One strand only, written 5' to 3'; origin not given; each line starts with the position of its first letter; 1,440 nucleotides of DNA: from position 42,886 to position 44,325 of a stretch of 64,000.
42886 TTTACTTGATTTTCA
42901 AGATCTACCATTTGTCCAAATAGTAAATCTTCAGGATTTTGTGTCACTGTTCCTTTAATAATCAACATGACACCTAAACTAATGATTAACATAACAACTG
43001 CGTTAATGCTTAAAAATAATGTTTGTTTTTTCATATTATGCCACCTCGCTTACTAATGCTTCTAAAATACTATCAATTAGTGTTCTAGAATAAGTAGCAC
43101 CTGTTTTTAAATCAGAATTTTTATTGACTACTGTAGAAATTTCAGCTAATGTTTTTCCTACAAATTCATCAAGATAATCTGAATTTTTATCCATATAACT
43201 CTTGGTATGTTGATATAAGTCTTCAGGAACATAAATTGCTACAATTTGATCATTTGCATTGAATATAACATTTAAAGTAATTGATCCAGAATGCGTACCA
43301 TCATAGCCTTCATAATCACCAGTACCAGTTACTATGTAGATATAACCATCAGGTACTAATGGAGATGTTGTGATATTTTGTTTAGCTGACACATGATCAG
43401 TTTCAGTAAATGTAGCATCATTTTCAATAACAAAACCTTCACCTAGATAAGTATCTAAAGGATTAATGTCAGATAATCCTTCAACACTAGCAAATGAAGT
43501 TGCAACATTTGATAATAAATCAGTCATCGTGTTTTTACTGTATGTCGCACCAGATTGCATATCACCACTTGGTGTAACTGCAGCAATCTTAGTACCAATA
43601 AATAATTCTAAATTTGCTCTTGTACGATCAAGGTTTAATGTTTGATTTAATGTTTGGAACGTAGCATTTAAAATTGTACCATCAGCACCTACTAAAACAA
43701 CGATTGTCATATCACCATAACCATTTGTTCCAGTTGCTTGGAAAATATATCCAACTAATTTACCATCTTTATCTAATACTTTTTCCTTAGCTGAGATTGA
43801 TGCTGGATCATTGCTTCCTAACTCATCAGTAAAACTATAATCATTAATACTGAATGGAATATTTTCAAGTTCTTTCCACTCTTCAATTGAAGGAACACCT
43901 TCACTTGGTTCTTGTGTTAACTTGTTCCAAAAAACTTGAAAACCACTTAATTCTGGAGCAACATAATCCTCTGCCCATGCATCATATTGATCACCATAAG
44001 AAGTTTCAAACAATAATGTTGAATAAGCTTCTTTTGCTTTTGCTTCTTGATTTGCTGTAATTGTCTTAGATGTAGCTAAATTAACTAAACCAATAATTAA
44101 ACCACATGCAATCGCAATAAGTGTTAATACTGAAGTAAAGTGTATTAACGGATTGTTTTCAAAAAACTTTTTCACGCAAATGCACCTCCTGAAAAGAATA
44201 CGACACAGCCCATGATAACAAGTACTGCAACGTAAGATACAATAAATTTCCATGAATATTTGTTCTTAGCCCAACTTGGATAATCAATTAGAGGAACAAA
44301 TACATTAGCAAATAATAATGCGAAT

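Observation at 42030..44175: Two tandem RnfG paralogues, each with two FMN-binding modules: four predicted extracytoplasmic flavinylation sites in one rnf operon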

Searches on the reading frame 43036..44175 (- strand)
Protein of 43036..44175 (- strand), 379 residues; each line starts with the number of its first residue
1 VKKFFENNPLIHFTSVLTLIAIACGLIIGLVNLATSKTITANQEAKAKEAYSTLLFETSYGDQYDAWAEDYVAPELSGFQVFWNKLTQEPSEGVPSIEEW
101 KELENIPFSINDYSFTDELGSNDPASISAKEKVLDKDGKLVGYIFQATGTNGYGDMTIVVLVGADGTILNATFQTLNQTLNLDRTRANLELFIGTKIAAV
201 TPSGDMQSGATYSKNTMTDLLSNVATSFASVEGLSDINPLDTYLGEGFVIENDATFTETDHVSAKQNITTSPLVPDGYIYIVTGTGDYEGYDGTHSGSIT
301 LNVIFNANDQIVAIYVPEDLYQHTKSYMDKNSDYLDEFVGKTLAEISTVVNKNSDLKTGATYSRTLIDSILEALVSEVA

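Call 3: search_protein_families(library=pfam, proteins=[window:43036-44175:-], max_evalue=0.01)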
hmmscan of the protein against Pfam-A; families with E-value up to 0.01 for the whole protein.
window:43036-44175:- (379 aa): 1 family
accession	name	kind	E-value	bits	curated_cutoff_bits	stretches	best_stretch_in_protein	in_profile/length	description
PF04205.19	FMN_bind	-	6.1e-06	27.2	22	0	152-223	1-74/77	FMN-binding domain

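Call 7: search_protein_families(library=ncbifam, proteins=[window:43036-44175:-], max_evalue=1)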
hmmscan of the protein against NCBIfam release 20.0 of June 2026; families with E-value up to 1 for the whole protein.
window:43036-44175:- (379 aa): 2 families
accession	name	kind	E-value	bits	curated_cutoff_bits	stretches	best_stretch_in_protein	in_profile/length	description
NF002519.0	PRK01908.1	equivalog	6.2e-05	22.7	178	1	14-63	9-58/209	electron transport complex subunit RsxG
TIGR01947.1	rnfG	subfamily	8.6e-05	22.7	102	1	16-66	3-53/187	RnfABCDGE type electron transport complex subunit G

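Call 8: find_homologous_proteins(query=window:43036-44175:-, max_evalue=0.001)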
Query window:43036-44175:- (379 aa): 12 proteins with E <= 0.001 among 5390 candidates.
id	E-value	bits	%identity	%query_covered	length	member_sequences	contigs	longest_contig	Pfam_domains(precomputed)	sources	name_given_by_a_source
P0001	7.9e-245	829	100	100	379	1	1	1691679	PF04205.20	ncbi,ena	-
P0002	3.6e-146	505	65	99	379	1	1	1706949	-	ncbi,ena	-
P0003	2.2e-96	341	47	100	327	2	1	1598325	-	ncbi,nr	ncbi:hypothetical protein KHQ89_00940 [Mycoplasmatota bacterium]|nr:hypothetical protein KHQ89_00940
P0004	7.9e-95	336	47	100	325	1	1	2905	PF04205.20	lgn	-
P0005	3.1e-72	262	63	53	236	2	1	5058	-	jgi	-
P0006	3.7e-70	255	40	99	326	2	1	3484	PF04205.20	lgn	-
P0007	8.4e-65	237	55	62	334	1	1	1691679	-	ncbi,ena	-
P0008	1.1e-60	224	38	99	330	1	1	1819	-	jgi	-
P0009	9.7e-57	211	61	47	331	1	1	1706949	-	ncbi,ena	-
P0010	4.0e-52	196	65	39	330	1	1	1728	-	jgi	jgi:hypothetical protein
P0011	1.4e-42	164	31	100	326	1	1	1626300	PF04205.20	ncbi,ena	-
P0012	1.4e-23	102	32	68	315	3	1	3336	-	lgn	-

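Call 14: find_related_loci(query=A2, collection=genome_contigs, flank=7000)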
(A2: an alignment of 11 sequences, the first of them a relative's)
Query A2 (334 aa) in genome_contigs; peptide patterns used: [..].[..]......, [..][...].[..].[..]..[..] (x = any residue, [..] = any of these).
118 stretches matched a pattern; 26 encode a relative of the query (tblastn E <= 1e-3); 26 distinct loci.
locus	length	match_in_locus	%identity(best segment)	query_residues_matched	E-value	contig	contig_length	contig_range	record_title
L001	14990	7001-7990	72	1-330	5e-159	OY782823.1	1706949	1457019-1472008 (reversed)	MAG: Acholeplasmataceae bacterium isolate 45ae5b24-82d0-47e0-b430-a4ed073fe207 genome assembly, chromosome: 1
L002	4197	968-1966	61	1-334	1e-131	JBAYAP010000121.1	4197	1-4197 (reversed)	MAG: Acholeplasmataceae bacterium isolate SO_2016_CLC_T1_9 scaffold38228_PH3_Jul14_2016, whole genome shotgun sequence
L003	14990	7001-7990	56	1-330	5e-113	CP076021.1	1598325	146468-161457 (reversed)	Mycoplasmatota bacterium strain zrk7 chromosome, complete genome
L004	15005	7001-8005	54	1-334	4e-103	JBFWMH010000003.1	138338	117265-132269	MAG: Acholeplasmataceae bacterium isolate CA_2019_NHSR_85 NODE_338_length_138338_cov_77.611377_NHSR, whole genome shotgu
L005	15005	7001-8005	52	1-334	1e-98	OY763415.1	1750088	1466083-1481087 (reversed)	MAG: Acholeplasmataceae bacterium isolate 742012ca-395f-4069-aabb-f3199e209540 genome assembly, chromosome: 1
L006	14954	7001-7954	45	1-330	1e-84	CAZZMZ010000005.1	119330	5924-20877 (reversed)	MAG TPA_asm: uncultured Mariniplasma sp. isolate binchicken_co324_27 genome assembly, contig: NODE_73_length_119330_cov_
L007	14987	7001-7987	43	1-331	9e-79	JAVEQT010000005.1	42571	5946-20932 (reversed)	MAG: Acholeplasmataceae bacterium isolate BF_dRep_35 NODE_2548_length_42571_cov_30.837998_Biofilm4, whole genome shotgun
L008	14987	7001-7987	40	1-331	2e-73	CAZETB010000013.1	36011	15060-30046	MAG TPA_asm: uncultured Mariniplasma sp. isolate binchicken_co117_318 genome assembly, contig: NODE_2272_length_36011_co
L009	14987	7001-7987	40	1-331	2e-73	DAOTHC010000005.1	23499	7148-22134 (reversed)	MAG TPA_asm: Acholeplasmataceae bacterium isolate AMR_MDS_3061 NODE_2539_length_23499_cov_7.979312, whole genome shotgun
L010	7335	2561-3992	41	1-334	8e-73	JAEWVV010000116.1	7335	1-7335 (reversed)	MAG: Bacillota bacterium isolate OH_SDB_74 k127_300565, whole genome shotgun sequence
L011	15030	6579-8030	39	1-334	3e-62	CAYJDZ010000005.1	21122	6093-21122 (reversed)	MAG TPA_asm: uncultured Mariniplasma sp. isolate ERP122455_co1_2 genome assembly, contig: NODE_368_length_21122_cov_21.3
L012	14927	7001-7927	39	1-326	2e-61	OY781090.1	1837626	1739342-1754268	MAG: Acholeplasmataceae bacterium isolate ac846720-52a4-4ed8-8e7a-77cd78ec885f genome assembly, chromosome: 1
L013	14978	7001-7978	40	1-326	7e-50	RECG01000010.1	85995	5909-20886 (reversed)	MAG: Acholeplasmataceae bacterium isolate DLM2.Bin120 NODE_167_length_85995_cov_13.3933, whole genome shotgun sequence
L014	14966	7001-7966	42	1-330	2e-68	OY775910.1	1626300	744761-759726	MAG: Acholeplasmataceae bacterium isolate 79d77305-d387-4e48-9b67-53dfc1ec32a7 genome assembly, chromosome: 1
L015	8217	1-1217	38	1-330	1e-42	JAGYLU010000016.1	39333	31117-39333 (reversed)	MAG: Acholeplasmataceae bacterium isolate M50B101 16, whole genome shotgun sequence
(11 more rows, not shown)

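Call 32: predict_structure(alignment_id=A1)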
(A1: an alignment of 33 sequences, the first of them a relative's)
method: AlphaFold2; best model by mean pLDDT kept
length: 379 residues; sequences in the alignment: 33
mean_pLDDT: 81.8   pTM: 0.56
mean pLDDT of the five models: 81.8, 79.1, 78.8, 76.4, 73.0
residues with pLDDT >= 90: 143; 70-90: 162; 50-70: 58; < 50: 16
segments of 3 or more residues with pLDDT < 50: 86-92
pLDDT, mean of each block of 10 residues (from residue 1): 80 91 93 79 71 72 66 51 46 52 65 80 90 83 92 89 87 82 84 84 70 87 90 69 90 97 97 96 92 91 97 93 86 92 88 59 88 91
secondary structure, 60 per line:
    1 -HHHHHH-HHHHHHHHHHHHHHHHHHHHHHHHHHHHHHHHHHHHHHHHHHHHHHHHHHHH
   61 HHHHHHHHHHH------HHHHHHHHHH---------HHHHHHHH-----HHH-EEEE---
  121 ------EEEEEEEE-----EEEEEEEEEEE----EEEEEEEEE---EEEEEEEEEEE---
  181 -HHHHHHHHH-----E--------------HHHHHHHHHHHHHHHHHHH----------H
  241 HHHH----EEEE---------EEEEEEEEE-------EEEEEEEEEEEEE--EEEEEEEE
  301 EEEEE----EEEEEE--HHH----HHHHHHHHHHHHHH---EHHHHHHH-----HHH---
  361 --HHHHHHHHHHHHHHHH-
elements in order: H2-7 H9-71 H78-87 H97-104 E114-117 E127-134 E140-150 E155-163 E167-177 H182-190 H211-229 H240-244 E249-252 E262-270 E278-290 E293-305 E310-315 H325-338 H343-349 H363-378

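Call 35: fold_search(model_id=the predicted structure, library=pdb)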
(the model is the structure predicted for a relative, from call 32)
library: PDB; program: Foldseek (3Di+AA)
matches with E <= 10: 607; with E <= 0.001: 1
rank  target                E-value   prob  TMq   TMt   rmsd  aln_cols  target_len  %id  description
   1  7zc6_G                6.8e-05  1.00  0.31  0.55   7.7       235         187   15  Na+ - translocating ferredoxin: NAD+ reductase (Rnf) of C. tetanomorphum (released 2022-09-28)
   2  9eri_G                1.1e-03  1.00  0.30  0.49  12.8       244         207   18  Cryo-EM structure of sodium pumping Rnf complex from Acetobacterium woodii bound to NADH (released 2025-03-05)
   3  8rb8_G                2.6e-03  1.00  0.27  0.49  10.4       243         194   16  Cryo-EM structure of the NADH:ferredoxin oxidoreductase RNF from Azotobacter vinelandii, purified with 2-ME/TCEP, NADH (released 2024-06-26)
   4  8rb9_G                3.2e-03  1.00  0.26  0.47  10.5       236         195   16  Cryo-EM structure of the NADH:ferredoxin oxidoreductase RNF from Azotobacter vinelandii, NADH added (released 2024-06-26)
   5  8ahx_G                3.6e-03  1.00  0.26  0.47  10.5       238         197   16  Cryo-EM structure of the nitrogen-fixation associated NADH:ferredoxin oxidoreductase RNF from Azotobacter vinelandii (released 2023-11-01)
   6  8evu_C                4.7e-03  0.99  0.24  0.34  14.6       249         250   14  Cryo EM structure of Vibrio cholerae NQR (released 2022-11-16)
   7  7xk3_C                5.2e-03  0.96  0.21  0.29  15.2       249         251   12  Cryo-EM structure of Na+-pumping NADH-ubiquinone oxidoreductase from Vibrio cholerae, state 1 (released 2022-07-20)
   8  8a1t_C                7.3e-03  0.99  0.25  0.35  15.2       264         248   13  Sodium pumping NADH-quinone oxidoreductase (released 2023-06-14)
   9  8a1y_C                8.2e-03  0.96  0.23  0.31  15.7       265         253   15  Sodium pumping NADH-quinone oxidoreductase with inhibitor HQNO (released 2023-06-14)
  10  8a1u_C                9.1e-03  0.98  0.23  0.33  14.4       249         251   15  Sodium pumping NADH-quinone oxidoreductase with substrates NADH and Q2 (released 2023-09-20)
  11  8ad0_C                2.2e-02  0.97  0.26  0.37  14.1       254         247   16  X-ray structure of Na+-NQR from Vibrio cholerae in different conformation at 3.1 A (released 2023-07-12)
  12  9u5g_C                2.7e-02  0.97  0.28  0.38   8.4       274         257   14  Cryo-EM structure of Na+-translocating NADH-ubiquinone oxidoreductase NqrC-T225Y mutant from Vibrio cholerae (released 2025-06-25)
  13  4xa7                  7.0e-02  1.00  0.22  0.35   4.1       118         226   19  Soluble part of holo NqrC from V. harveyi (released 2015-03-18)
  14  4xhf_D                8.2e-02  0.94  0.21  0.32   6.3       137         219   20  Crystal structure of Shewanella oneidensis NqrC (released 2015-12-16)
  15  4xhf_B                9.2e-02  0.96  0.21  0.34   7.0       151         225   18  Crystal structure of Shewanella oneidensis NqrC (released 2015-12-16)
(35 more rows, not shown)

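Call 36: predict_structure(alignment_id=A3)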
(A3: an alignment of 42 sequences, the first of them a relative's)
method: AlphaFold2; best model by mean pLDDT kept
length: 334 residues; sequences in the alignment: 42
mean_pLDDT: 84.9   pTM: 0.56
mean pLDDT of the five models: 84.9, 85.0, 82.8, 80.1, 79.3
residues with pLDDT >= 90: 161; 70-90: 127; 50-70: 40; < 50: 6
segments of 3 or more residues with pLDDT < 50: 162-166
pLDDT, mean of each block of 10 residues (from residue 1): 78 92 75 66 90 84 94 93 79 64 94 92 83 91 90 66 59 92 81 88 94 96 94 94 82 96 94 81 89 93 75 81 93 58
secondary structure, 60 per line:
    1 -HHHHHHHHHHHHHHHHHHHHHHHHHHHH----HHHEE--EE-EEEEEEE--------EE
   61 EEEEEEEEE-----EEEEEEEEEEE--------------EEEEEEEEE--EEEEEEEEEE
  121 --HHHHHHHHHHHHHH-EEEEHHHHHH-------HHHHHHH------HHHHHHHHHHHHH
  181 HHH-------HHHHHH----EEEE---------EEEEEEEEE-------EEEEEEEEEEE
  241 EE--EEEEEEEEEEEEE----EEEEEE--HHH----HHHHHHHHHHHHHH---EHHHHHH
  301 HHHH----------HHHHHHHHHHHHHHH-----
elements in order: H2-29 E44-50 E59-69 E75-85 E100-108 E111-120 H123-136 E138-141 H142-147 H155-161 H168-183 H191-196 E201-204 E214-222 E230-242 E245-257 E262-267 H277-290 H295-304 H315-329

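Call 49: fold_search(model_id=the predicted structure, library=pdb)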
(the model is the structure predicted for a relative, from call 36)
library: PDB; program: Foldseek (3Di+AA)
matches with E <= 10: 703; with E <= 0.001: 0
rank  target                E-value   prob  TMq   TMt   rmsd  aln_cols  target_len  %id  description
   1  7zc6_G                1.8e-03  1.00  0.31  0.51  12.0       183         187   15  Na+ - translocating ferredoxin: NAD+ reductase (Rnf) of C. tetanomorphum (released 2022-09-28)
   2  8ow1_P                1.4e-02  0.21  0.13  0.15  17.3       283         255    8  Cryo-EM structure of the yeast Inner kinetochore bound to a CENP-A nucleosome. (released 2023-08-09)
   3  1bqg                  3.0e-02  0.77  0.17  0.15   7.5       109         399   15  THE STRUCTURE OF THE D-GLUCARATE DEHYDRATASE PROTEIN FROM PSEUDOMONAS PUTIDA (released 1999-05-18)
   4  7qoo_P                6.0e-02  0.06  0.10  0.13  19.4       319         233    9  Structure of the human inner kinetochore CCAN complex (released 2022-06-08)
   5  9fqr_Xh               7.5e-02  0.04  0.09  0.09  40.0       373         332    9  96-nm repeat of axonemal doublet microtubules from bovine sperm (released 2025-03-26)
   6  7c5x_B                1.2e-01  0.03  0.10  0.07  30.5       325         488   13  Crystal structure of the iota-carbonic anhydrase from eukaryotic microalga complexed with bicarbonate (released 2021-04-28)
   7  7zw0_sj               1.3e-01  0.25  0.16  0.30  12.5       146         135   16  FAP-80S Complex - Rotated state (released 2022-10-05)
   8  5wlw_H                1.4e-01  0.91  0.19  0.45   5.8       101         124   15  Crystal Structure of the Human Mitochondrial Cysteine Desulfurase with active Cysteine Loop within ISCU1 active site,  (released 2017-11-15)
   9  1q48_MODEL_1_A        1.6e-01  0.90  0.21  0.46   6.0       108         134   17  Solution NMR Structure of The Haemophilus Influenzae Iron-Sulfur Cluster Assembly Protein U (IscU) with Zinc B (released 2003-11-18)
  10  9y9l_Z                1.8e-01  0.08  0.12  0.14  20.3       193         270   16  CP at the barbed end with one cofilin on second-to-last subunit (released 2026-03-04)
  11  4f1n_A                2.0e-01  0.04  0.11  0.06  22.0       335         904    9  Crystal structure of Kluyveromyces polysporus Argonaute with a guide RNA (released 2012-06-13)
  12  3p0w_A                2.3e-01  0.69  0.19  0.15   6.7       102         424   16  Crystal structure of D-Glucarate dehydratase from Ralstonia solanacearum complexed with Mg and D-glucarate (released 2010-10-13)
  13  8a56_B                2.4e-01  0.20  0.18  0.12  11.0       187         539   10  Coenzyme A-persulfide reductase (CoAPR) from Enterococcus faecalis (released 2022-09-14)
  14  3l6i_A                2.4e-01  0.15  0.13  0.21  13.7       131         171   15  Crystal structure of the uncharacterized lipoprotein yceb from e. coli at the resolution 2.0a. northeast structural ge (released 2010-01-26)
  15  4emw_A                2.6e-01  0.25  0.19  0.15   9.8       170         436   15  Crystal Structure of Staphylococcus aureus bound with the covalent inhibitor EtVC-CoA (released 2012-10-17)
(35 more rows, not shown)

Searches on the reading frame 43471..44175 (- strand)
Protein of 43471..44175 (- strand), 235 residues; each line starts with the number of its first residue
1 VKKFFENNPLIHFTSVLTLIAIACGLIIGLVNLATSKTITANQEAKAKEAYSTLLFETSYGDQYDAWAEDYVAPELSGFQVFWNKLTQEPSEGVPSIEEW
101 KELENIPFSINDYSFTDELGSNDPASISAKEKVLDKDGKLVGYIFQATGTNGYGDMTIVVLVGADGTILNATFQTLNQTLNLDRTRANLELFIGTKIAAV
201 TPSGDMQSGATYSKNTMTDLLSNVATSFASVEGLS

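Call 72: find_homologous_proteins(query=A8, max_evalue=0.001)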
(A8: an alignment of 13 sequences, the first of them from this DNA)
Query A8 (13 sequences) (235 aa, profile of the alignment): 142 proteins with E <= 0.001 among 6423 candidates; the best 120 are listed.
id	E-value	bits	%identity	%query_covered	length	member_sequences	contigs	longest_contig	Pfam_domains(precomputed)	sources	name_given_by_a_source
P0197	3.9e-102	358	35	99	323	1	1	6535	-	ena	-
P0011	4.0e-100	351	37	99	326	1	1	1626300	PF04205.20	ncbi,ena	-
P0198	6.0e-96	338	35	99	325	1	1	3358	PF04205.20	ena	-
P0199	2.5e-94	332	33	99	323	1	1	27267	PF04205.20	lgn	-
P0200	9.1e-90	317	35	99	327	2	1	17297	PF04205.20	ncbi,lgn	-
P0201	1.4e-87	310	34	99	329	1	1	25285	PF04205.20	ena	-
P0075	1.1e-85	304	36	97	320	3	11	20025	PF04205.20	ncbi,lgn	-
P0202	7.9e-84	298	34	98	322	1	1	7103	PF04205.20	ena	-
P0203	6.7e-83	295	33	98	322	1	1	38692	PF04205.20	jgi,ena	-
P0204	9.2e-83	295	32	97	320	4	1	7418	PF04205.20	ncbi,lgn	-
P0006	2.2e-82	293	44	97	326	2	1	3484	PF04205.20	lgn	-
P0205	2.7e-82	293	34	98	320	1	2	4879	PF04205.20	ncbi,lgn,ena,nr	ncbi:MAG: hypothetical protein CVV58_03950 [Tenericutes bacterium HGW-Tenericutes-3]|nr:MAG: hypothe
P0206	2.8e-82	293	33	98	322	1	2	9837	-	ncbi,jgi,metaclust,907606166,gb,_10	metaclust:\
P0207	4.4e-82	292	34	98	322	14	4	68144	-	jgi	-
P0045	4.5e-82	292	35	98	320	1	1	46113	PF04205.20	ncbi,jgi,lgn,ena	-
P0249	4.6e-75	269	37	97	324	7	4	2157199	-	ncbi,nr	ncbi:hypothetical protein BK011_00870 [Tenericutes bacterium MZ-XQ]|nr:hypothetical protein BK011_00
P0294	2.7e-67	244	35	97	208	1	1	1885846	-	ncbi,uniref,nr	ncbi:hypothetical protein [Mariniplasma anaerobium]|uniref:Uncharacterized protein n=1 Tax=Marinipla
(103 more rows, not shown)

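Call 73: find_encoding_contigs(protein=P0294, flank=7000, max_places=1)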
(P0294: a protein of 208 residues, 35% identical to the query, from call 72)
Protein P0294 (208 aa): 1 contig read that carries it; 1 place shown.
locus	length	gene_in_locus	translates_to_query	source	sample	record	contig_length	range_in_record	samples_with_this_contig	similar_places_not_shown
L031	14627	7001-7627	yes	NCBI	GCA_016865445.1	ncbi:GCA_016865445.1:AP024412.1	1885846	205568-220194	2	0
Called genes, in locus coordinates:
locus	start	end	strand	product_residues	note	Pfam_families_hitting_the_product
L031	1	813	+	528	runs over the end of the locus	PF01268:FTHFS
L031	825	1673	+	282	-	PF00763:THF_DHG_CYH, PF02882:THF_DHG_CYH_C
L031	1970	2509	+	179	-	PF00719:Pyrophosphatase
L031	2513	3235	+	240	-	PF20772:TACO1_YebC_N, PF01709:Transcrip_reg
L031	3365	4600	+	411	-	PF00464:SHMT, PF00155:Aminotran_1_2 (faint), PF01041:DegT_DnrJ_EryC1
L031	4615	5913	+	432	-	PF13375:RnfC_N, PF01512:Complex1_51K, PF12838:Fer4_7 (weak), PF13183:Fer4_8 (weak), PF13187:Fer4_9 (weak), PF13237:Fer4_10, PF13534:Fer4_17 (weak), PF14697:Fer4_21 (weak), +4 more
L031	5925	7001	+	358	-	PF03116:NQR2_RnfD_RnfE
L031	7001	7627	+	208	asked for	-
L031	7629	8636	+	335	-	-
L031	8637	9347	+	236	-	PF02508:Rnf-Nqr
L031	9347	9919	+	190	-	PF02508:Rnf-Nqr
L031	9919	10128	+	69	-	-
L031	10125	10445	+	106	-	PF04060:FeS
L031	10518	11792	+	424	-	PF02424:ApbE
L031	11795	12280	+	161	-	PF07009:NusG_II (weak)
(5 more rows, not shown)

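Call 74: find_encoding_contigs(protein=P0249, flank=7000, max_places=1)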
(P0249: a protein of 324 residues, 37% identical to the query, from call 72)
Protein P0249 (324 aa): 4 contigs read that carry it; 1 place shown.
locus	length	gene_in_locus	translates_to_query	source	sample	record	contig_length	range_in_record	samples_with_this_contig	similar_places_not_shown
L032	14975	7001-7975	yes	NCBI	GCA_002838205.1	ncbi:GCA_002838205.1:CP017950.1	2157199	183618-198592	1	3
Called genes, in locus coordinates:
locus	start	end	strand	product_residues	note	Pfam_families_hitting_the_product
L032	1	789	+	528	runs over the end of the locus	PF01268:FTHFS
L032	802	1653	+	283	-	PF00763:THF_DHG_CYH, PF02882:THF_DHG_CYH_C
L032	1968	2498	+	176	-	PF00719:Pyrophosphatase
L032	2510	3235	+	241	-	PF20772:TACO1_YebC_N, PF01709:Transcrip_reg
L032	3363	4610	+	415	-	PF00464:SHMT, PF01041:DegT_DnrJ_EryC1 (weak)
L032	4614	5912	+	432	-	PF13375:RnfC_N, PF01512:Complex1_51K, PF14697:Fer4_21 (faint), PF00037:Fer4 (faint), PF12838:Fer4_7 (weak), PF13187:Fer4_9 (weak), PF13237:Fer4_10 (weak), PF13534:Fer4_17 (weak), +2 more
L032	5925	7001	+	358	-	PF03116:NQR2_RnfD_RnfE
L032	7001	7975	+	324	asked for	-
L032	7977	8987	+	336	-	-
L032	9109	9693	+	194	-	PF02508:Rnf-Nqr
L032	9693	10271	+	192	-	PF02508:Rnf-Nqr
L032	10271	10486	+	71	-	-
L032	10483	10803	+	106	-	PF04060:FeS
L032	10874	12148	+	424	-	PF02424:ApbE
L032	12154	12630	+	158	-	PF07009:NusG_II (weak)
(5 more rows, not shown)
